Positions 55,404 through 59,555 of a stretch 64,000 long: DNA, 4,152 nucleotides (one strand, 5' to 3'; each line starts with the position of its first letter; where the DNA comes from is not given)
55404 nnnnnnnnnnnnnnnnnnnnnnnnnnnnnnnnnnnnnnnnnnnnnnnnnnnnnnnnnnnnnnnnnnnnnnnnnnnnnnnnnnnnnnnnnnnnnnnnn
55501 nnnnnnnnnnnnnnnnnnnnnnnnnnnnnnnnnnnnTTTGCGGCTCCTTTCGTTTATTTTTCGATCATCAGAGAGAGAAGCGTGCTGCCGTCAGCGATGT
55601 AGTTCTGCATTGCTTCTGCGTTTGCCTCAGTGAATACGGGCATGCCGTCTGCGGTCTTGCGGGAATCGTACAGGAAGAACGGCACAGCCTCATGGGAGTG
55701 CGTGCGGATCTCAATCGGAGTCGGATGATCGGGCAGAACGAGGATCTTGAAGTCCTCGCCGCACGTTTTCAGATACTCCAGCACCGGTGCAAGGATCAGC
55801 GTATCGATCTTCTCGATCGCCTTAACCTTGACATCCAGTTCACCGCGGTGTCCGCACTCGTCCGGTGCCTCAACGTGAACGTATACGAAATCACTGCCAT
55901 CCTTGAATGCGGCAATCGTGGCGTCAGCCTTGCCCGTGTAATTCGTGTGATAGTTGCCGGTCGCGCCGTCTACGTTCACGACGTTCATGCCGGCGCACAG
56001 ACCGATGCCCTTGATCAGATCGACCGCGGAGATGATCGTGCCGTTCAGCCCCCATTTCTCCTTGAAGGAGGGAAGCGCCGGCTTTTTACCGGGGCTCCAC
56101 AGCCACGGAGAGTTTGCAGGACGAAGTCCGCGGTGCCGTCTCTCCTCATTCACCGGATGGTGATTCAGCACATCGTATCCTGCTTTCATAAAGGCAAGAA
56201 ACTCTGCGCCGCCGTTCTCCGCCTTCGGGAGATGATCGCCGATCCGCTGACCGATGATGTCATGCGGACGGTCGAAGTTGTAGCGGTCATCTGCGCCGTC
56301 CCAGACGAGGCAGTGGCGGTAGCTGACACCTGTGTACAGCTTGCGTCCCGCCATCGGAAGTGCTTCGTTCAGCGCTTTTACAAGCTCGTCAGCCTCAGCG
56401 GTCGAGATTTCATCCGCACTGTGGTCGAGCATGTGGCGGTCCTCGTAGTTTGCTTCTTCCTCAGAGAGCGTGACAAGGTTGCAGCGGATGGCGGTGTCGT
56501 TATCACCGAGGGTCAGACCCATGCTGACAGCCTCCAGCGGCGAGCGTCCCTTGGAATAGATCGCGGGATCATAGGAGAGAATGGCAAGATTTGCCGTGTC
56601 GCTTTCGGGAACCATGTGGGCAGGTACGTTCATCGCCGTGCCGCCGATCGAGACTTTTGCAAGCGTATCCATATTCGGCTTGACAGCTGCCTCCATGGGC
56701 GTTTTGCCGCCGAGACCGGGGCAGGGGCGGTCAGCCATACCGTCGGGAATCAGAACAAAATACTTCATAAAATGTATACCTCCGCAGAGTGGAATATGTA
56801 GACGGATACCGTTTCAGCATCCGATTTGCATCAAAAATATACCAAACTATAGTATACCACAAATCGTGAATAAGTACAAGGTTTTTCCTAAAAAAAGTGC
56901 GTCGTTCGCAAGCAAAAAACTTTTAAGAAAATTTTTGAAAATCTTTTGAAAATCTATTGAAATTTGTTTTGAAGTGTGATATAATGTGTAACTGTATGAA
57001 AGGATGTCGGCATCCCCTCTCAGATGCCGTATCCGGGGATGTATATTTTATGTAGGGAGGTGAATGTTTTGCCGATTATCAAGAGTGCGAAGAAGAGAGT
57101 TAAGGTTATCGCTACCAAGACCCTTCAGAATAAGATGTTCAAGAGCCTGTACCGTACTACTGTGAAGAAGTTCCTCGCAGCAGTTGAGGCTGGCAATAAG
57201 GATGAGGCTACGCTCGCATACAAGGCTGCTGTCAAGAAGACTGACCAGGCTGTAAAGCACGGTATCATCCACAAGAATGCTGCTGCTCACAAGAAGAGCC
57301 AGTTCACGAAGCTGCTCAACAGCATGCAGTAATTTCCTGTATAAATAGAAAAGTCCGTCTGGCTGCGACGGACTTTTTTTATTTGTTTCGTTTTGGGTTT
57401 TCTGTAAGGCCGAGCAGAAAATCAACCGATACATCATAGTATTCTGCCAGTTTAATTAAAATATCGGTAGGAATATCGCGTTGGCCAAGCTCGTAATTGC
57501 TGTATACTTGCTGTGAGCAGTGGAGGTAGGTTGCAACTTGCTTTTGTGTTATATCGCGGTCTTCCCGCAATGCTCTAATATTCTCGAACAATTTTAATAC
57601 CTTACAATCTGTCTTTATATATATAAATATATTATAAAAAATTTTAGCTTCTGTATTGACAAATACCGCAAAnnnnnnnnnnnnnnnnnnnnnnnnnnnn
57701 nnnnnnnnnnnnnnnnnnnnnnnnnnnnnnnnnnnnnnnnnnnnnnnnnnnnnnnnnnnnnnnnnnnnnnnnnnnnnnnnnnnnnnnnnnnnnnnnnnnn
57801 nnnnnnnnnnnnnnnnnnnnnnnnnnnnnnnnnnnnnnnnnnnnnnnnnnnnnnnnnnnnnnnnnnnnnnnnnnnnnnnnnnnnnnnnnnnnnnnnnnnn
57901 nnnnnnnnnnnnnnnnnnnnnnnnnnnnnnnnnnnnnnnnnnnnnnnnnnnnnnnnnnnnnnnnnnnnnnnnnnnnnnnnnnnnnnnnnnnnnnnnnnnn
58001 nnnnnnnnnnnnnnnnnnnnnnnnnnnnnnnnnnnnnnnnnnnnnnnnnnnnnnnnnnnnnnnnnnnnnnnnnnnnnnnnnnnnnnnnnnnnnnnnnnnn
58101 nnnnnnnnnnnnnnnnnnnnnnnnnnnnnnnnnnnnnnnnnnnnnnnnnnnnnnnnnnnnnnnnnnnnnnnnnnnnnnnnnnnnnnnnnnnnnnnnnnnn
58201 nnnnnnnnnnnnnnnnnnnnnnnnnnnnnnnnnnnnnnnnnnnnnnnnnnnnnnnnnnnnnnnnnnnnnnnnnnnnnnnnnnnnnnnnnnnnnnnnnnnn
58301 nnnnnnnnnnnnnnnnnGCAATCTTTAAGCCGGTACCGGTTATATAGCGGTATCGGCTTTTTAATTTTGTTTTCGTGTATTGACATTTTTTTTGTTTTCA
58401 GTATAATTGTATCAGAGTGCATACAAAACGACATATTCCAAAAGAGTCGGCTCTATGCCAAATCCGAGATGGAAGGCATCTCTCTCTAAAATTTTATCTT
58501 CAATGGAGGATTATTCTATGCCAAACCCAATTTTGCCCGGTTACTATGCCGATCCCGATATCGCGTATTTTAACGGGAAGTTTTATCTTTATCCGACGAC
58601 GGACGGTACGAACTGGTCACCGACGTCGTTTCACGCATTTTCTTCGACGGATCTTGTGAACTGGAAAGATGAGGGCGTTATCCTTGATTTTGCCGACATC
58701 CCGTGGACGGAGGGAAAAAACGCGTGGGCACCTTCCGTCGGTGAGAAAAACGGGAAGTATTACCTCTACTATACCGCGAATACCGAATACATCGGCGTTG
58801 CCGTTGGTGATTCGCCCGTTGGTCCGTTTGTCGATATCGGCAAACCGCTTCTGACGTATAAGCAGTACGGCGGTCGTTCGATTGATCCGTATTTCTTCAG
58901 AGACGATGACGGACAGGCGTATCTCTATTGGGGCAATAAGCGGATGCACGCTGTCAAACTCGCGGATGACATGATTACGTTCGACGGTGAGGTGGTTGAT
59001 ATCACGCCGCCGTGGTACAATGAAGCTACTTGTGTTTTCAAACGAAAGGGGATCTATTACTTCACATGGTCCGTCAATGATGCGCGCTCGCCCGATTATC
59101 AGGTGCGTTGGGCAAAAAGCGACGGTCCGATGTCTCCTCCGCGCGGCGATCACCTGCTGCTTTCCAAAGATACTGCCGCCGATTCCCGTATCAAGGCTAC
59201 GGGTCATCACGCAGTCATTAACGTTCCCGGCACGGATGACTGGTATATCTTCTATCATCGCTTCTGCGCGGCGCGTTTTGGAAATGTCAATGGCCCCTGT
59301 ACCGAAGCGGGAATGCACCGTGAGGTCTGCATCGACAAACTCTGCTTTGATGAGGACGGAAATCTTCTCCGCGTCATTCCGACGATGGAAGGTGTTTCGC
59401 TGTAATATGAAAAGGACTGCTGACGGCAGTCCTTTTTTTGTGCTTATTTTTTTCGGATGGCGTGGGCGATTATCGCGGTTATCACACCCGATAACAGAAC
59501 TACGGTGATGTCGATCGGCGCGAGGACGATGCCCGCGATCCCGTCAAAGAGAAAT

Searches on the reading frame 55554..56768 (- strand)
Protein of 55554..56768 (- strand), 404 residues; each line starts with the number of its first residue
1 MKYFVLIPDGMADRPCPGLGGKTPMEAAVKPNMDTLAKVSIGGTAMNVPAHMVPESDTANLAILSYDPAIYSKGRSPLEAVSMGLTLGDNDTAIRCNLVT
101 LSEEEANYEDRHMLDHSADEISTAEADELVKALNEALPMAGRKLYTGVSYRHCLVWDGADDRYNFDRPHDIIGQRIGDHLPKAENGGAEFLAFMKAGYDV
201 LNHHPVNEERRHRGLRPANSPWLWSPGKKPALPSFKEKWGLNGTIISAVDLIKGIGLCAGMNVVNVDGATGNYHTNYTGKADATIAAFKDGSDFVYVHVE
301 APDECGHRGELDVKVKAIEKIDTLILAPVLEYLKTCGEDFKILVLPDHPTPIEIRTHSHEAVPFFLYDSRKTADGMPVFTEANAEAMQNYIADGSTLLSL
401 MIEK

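Call 27: search_protein_families(library=ncbifam, proteins=[window:55554-56768:-], max_evalue=0.00001)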
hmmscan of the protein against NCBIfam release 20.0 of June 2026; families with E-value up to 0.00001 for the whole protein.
window:55554-56768:- (404 aa): 6 families
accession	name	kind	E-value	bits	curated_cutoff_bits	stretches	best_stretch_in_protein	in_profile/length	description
NF003242.0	PRK04200.1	equivalog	2e-145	484.6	426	1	1-403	1-394/395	cofactor-independent phosphoglycerate mutase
TIGR00306.2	apgM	subfamily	2.7e-143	477.8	320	1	2-402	1-403/403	2,3-bisphosphoglycerate-independent phosphoglycerate mutase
TIGR02535.1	hyp_Hser_kinase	hypoth_equivalog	1.6e-139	465.1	446.3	1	1-402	1-396/397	proposed homoserine kinase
NF003104.0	PRK04024.1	equivalog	1.3e-79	267.9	489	1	1-385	3-384/412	2,3-bisphosphoglycerate-independent phosphoglycerate mutase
NF038358.1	phophono_PhpG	equivalog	1.7e-63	214.8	545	2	191-401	209-415/417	CMP-5'-phosphonoformate--3-phosphoglycerate phosphonoformyl transferase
NF003160.0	PRK04135.1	equivalog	2.5e-45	154.8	468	1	2-401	17-391/403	2,3-bisphosphoglycerate-independent phosphoglycerate mutase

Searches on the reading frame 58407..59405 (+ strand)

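Call 29: search_protein_families(library=pfam, proteins=[window:58407-59405:+], max_evalue=0.001)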
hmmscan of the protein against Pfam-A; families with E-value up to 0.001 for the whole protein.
window:58407-59405:+ (332 aa): 2 families
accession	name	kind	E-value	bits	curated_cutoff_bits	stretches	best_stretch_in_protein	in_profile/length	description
PF04616.20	Glyco_hydro_43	-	2e-58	198.5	32.2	1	39-318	2-286/288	Glycosyl hydrolases family 43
PF00251.26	Glyco_hydro_32N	-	2.6e-07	31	22.1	1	46-179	8-152/307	Glycosyl hydrolases family 32 N-terminal domain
